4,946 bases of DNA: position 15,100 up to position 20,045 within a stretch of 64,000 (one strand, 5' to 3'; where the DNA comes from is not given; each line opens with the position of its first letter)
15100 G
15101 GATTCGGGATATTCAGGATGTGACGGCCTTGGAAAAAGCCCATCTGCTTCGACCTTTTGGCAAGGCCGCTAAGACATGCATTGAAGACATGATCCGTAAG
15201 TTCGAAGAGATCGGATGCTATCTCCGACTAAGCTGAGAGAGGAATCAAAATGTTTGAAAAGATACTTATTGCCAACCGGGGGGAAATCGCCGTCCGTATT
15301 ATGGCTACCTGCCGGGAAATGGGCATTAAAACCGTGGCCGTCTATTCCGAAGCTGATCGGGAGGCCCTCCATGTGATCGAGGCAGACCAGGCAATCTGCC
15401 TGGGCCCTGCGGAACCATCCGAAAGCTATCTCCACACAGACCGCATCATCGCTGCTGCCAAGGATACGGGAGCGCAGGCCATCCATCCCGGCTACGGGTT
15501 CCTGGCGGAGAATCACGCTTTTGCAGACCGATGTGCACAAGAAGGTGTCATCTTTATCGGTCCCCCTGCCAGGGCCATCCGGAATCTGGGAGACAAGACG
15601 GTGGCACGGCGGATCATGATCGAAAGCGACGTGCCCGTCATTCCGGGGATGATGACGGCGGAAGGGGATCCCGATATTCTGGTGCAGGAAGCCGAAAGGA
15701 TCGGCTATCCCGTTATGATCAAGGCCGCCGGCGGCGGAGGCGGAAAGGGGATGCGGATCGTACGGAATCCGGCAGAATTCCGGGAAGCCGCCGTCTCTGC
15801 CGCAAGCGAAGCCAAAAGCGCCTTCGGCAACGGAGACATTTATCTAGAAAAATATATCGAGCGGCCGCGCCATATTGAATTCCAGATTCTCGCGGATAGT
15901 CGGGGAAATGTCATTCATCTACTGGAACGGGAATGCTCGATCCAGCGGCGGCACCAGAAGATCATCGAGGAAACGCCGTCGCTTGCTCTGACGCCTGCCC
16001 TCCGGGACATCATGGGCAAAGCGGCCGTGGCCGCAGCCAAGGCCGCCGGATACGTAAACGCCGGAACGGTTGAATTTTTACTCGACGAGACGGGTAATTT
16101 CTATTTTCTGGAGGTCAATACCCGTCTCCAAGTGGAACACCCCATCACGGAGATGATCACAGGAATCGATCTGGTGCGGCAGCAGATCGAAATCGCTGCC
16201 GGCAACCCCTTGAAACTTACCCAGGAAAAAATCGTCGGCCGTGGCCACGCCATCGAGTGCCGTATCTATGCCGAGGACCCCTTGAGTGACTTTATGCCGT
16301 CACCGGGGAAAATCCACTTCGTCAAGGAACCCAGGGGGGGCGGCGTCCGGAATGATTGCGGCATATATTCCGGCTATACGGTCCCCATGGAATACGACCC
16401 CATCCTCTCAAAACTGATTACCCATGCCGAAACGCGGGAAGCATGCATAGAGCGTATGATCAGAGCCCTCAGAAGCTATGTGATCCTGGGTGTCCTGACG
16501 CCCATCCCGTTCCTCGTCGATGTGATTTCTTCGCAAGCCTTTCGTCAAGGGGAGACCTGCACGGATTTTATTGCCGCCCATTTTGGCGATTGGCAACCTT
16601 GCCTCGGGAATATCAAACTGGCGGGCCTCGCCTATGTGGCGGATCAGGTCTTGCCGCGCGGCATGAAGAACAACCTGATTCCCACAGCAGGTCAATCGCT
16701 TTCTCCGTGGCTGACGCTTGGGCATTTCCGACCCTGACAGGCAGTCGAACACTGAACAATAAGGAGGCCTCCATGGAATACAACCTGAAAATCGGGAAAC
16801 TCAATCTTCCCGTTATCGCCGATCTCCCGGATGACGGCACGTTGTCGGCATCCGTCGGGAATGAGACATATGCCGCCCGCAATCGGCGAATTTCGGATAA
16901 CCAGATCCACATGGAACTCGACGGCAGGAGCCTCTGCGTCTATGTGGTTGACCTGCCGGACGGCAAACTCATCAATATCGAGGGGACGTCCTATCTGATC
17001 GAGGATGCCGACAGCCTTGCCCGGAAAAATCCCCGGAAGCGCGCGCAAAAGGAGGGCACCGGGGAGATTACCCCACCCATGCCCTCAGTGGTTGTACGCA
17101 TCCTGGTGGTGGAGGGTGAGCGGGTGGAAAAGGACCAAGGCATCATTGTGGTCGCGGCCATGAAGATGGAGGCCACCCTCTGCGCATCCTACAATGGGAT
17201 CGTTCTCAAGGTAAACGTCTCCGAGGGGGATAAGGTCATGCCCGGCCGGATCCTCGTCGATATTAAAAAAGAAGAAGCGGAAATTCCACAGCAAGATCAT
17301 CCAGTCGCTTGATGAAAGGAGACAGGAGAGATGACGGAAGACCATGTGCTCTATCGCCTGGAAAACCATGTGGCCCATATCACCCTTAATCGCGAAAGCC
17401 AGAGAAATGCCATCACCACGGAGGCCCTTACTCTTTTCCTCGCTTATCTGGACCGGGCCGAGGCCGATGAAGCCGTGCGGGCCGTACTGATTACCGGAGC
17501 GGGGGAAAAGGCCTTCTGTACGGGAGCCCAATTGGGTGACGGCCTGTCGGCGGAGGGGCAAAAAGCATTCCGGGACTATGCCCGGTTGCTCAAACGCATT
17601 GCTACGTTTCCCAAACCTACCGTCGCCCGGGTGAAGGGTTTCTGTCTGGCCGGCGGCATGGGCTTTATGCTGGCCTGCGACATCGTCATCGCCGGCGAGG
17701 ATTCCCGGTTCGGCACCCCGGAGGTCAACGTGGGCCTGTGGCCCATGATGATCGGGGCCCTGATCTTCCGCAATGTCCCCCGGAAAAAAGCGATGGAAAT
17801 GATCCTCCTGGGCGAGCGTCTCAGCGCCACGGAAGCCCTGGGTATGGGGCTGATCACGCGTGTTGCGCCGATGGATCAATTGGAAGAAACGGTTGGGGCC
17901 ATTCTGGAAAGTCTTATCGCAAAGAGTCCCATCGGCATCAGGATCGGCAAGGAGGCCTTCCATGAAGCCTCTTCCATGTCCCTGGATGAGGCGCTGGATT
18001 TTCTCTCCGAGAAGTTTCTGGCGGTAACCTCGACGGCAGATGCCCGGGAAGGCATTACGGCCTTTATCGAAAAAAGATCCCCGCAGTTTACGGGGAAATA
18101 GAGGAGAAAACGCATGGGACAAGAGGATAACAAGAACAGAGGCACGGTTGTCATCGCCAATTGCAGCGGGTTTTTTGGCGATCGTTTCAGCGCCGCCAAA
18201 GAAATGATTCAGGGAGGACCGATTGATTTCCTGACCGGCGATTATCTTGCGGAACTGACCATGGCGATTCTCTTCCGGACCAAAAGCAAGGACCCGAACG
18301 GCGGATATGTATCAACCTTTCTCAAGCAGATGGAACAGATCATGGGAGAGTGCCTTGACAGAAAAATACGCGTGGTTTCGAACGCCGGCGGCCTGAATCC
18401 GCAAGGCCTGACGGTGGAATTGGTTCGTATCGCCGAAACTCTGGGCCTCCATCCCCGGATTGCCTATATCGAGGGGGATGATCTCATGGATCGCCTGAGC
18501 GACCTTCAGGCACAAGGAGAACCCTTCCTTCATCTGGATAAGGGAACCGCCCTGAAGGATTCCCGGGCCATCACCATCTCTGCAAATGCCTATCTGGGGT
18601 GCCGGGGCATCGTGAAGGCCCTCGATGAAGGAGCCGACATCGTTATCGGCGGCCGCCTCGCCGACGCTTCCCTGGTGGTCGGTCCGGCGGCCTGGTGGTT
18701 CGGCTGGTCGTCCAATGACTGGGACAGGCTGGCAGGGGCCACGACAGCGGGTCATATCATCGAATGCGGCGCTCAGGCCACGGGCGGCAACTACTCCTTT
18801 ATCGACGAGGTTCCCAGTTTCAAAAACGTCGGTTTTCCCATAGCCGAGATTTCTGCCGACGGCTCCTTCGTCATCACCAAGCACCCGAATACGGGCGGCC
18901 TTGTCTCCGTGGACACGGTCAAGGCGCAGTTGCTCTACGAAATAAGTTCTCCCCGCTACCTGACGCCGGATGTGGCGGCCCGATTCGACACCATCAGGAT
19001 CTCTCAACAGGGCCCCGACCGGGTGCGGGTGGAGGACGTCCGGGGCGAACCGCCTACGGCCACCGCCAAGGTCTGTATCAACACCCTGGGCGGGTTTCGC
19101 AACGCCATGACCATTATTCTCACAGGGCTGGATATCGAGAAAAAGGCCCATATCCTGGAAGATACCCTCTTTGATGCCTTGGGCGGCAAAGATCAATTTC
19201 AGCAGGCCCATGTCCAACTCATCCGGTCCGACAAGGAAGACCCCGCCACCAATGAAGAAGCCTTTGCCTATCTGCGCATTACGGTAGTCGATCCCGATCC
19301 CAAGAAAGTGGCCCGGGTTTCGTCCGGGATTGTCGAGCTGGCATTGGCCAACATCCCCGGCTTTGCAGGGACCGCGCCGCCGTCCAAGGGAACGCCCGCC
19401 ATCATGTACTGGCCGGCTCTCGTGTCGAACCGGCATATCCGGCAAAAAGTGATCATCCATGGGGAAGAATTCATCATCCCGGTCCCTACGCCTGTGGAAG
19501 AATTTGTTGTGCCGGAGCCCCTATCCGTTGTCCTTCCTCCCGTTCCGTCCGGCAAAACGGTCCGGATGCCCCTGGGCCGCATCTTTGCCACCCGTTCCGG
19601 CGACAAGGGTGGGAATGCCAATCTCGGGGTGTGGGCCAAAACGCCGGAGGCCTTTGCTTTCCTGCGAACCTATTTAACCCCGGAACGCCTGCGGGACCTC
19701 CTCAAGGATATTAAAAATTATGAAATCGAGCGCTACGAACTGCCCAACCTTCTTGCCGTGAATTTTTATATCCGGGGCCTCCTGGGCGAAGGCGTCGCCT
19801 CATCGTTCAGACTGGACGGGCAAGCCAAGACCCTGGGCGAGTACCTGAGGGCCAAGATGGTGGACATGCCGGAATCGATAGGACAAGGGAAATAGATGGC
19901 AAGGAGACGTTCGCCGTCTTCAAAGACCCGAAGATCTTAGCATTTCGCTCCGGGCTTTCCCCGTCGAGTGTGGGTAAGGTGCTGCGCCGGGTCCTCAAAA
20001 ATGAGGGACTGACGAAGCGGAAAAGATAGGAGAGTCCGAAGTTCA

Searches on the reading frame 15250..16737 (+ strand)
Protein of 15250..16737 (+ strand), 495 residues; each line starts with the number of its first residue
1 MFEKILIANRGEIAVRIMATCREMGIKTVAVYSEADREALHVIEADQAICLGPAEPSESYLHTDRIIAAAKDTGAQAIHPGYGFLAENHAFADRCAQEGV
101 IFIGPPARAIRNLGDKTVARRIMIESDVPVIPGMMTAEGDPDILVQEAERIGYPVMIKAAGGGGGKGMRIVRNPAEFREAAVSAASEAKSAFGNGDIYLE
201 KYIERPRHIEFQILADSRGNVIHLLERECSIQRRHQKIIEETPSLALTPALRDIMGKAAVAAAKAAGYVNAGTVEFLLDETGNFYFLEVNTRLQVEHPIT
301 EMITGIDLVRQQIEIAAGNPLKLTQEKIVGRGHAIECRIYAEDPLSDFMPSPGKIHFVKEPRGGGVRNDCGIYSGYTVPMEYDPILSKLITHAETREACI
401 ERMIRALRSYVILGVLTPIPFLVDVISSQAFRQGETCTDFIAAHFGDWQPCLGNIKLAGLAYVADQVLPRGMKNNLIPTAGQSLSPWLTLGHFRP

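Call 5: search_protein_families(library=ncbifam, proteins=[window:15250-16737:+], max_evalue=0.01)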
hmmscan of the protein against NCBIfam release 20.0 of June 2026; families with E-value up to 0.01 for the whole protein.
window:15250-16737:+ (495 aa): 36 families (the best 25 are shown)
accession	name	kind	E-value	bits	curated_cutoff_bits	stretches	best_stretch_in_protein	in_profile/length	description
NF006406.0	PRK08654.1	equivalog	3.7e-199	662.4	739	1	1-444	1-443/499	acetyl-CoA carboxylase biotin carboxylase subunit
NF006367.0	PRK08591.1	subfamily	1.3e-194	647.1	597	1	1-445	1-445/451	acetyl-CoA carboxylase biotin carboxylase subunit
TIGR00514.1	accC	equivalog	9.1e-189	627.9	626.5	1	1-443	1-443/449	acetyl-CoA carboxylase biotin carboxylase subunit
NF004085.0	PRK05586.1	equivalog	8.9e-185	614.8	723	1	1-445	1-445/448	acetyl-CoA carboxylase biotin carboxylase subunit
NF009554.0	PRK12999.1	equivalog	2.7e-180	601.7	965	1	1-444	4-455/1147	pyruvate carboxylase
NF005525.0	PRK07178.1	equivalog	3.1e-169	563.6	768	1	1-444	1-442/471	acetyl-CoA carboxylase biotin carboxylase subunit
NF009471.0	PRK12833.1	equivalog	3.9e-166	553.2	686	1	3-449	6-452/467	acetyl-CoA carboxylase biotin carboxylase subunit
TIGR01235.1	pyruv_carbox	equivalog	6.6e-165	550.5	1114.45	1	4-444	1-451/1143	pyruvate carboxylase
NF006287.0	PRK08463.1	equivalog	5.2e-161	536.7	775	1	1-446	1-446/479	acetyl-CoA carboxylase subunit A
TIGR02712.1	urea_carbox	equivalog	7.9e-159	530.6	1303.85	1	2-442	1-440/1201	urea carboxylase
NF006286.0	PRK08462.1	equivalog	2.3e-157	524.4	740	1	3-444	5-444/445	acetyl-CoA carboxylase biotin carboxylase subunit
TIGR01369.1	CPSaseII_lrg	equivalog_domain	3.5e-14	51.4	1027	1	98-331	110-340/1052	carbamoyl-phosphate synthase (glutamine-hydrolyzing) large subunit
NF002378.0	PRK01372.1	subfamily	2.5e-12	46.1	243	1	115-291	100-269/305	D-alanine--D-alanine ligase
TIGR01205.1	D_ala_D_alaTIGR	subfamily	2.3e-11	43.2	245.65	1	99-291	90-285/318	D-alanine--D-alanine ligase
NF003671.0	PRK05294.1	equivalog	2.4e-11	42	599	1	97-331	110-342/1058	carbamoyl-phosphate synthase large subunit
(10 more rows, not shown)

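Call 15: search_protein_families(library=pfam, proteins=[window:15250-16737:+], max_evalue=0.001)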
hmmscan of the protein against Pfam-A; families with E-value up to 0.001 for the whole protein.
window:15250-16737:+ (495 aa): 5 families
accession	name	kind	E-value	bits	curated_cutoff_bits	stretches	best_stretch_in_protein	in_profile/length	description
PF02786.22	CPSase_L_D2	-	7.1e-78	261.4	19.8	1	115-322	1-209/211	Carbamoyl-phosphate synthase L chain, ATP binding domain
PF00289.28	Biotin_carb_N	-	9.6e-48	161.7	25.5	1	1-110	1-110/110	Biotin carboxylase, N-terminal domain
PF02785.25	Biotin_carb_C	-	3.8e-36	123.9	32.4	1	336-442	1-107/108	Biotin carboxylase C-terminal domain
PF07478.18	Dala_Dala_lig_C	-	3.6e-09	36.9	24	1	142-291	26-174/204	D-ala D-ala ligase C-terminus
PF02222.28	ATP-grasp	-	1.4e-06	28.6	27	1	136-292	15-162/179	ATP-grasp domain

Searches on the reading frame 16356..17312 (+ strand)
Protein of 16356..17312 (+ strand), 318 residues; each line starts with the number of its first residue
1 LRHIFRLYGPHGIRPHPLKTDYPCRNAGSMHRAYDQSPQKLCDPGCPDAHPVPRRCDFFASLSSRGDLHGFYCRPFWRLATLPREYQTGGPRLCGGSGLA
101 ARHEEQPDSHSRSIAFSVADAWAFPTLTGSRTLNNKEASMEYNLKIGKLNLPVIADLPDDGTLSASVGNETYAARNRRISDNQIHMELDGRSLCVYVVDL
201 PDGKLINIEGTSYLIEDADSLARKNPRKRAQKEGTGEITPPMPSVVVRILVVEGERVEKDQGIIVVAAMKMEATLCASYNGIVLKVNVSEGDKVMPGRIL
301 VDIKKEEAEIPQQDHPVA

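Call 17: search_protein_families(library=pfam, proteins=[window:16356-17312:+], max_evalue=0.001)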
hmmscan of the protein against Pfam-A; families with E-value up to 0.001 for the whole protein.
window:16356-17312:+ (318 aa): 2 families
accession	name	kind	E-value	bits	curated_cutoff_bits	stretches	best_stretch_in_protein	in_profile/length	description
PF00364.28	Biotin_lipoyl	-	1.6e-14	53.9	22.1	1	237-303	2-73/73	Biotin-requiring enzyme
PF13533.13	Biotin_lipoyl_2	-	4e-06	27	29.8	0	279-297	7-25/32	Biotin-lipoyl like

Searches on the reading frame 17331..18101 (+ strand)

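Call 17: search_protein_families(library=pfam, proteins=[window:17331-18101:+], max_evalue=0.001)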
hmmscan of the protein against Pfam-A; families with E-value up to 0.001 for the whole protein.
window:17331-18101:+ (256 aa): 2 families
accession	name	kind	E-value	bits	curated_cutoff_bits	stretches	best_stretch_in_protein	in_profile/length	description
PF00378.25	ECH_1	-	2.3e-61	207.7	27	1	11-255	3-250/251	Enoyl-CoA hydratase/isomerase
PF16113.10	ECH_2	-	2.8e-38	132.7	27.2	1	15-191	2-184/335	Enoyl-CoA hydratase/isomerase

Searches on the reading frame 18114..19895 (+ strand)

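Call 5: search_protein_families(library=ncbifam, proteins=[window:18114-19895:+], max_evalue=0.01)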
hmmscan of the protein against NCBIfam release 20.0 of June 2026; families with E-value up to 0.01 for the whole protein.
window:18114-19895:+ (593 aa): 0 families

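Call 15: search_protein_families(library=pfam, proteins=[window:18114-19895:+], max_evalue=0.001)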
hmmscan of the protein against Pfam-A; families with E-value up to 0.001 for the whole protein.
window:18114-19895:+ (593 aa): 2 families
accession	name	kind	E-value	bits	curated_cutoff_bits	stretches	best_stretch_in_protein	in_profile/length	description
PF07287.17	AtuA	-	2.6e-168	560.8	22.8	1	12-446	1-435/437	Acyclic terpene utilisation family protein AtuA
PF23544.1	AtuA_ferredoxin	-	7.4e-19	68.6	27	1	485-582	1-111/113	AtuA ferredoxin-like domain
